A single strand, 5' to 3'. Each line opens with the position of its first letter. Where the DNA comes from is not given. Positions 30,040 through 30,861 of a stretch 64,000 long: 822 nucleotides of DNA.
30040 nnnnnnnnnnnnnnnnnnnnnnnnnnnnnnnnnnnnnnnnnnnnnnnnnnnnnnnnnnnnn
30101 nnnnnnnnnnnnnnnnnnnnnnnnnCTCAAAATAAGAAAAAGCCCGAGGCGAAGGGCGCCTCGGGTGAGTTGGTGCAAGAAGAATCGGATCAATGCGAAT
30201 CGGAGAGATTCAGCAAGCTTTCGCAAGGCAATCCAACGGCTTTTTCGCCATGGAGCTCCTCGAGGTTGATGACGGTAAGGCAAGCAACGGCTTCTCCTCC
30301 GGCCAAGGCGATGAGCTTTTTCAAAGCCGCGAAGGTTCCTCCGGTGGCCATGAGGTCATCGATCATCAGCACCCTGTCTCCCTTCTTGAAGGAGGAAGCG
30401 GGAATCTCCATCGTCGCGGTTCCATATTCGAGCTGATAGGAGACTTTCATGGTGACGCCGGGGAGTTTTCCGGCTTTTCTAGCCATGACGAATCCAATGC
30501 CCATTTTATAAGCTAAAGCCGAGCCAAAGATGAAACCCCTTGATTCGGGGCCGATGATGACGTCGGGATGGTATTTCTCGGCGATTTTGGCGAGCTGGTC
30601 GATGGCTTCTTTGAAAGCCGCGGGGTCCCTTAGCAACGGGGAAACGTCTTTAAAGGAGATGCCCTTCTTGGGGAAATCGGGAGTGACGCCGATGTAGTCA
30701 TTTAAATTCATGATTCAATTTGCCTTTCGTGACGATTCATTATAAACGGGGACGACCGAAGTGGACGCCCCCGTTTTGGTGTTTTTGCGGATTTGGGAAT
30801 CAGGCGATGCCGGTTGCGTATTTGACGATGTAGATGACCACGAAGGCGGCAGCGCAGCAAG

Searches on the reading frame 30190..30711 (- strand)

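Call 20: search_protein_families(library=pfam, proteins=[window:30190-30711:-], max_evalue=0.001)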
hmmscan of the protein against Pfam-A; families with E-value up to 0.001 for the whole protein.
window:30190-30711:- (173 aa): 1 family
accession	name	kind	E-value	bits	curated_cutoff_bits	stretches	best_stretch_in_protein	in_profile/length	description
PF00156.33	Pribosyltran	-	2.3e-17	63.2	26.3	1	26-149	5-125/158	Phosphoribosyl transferase domain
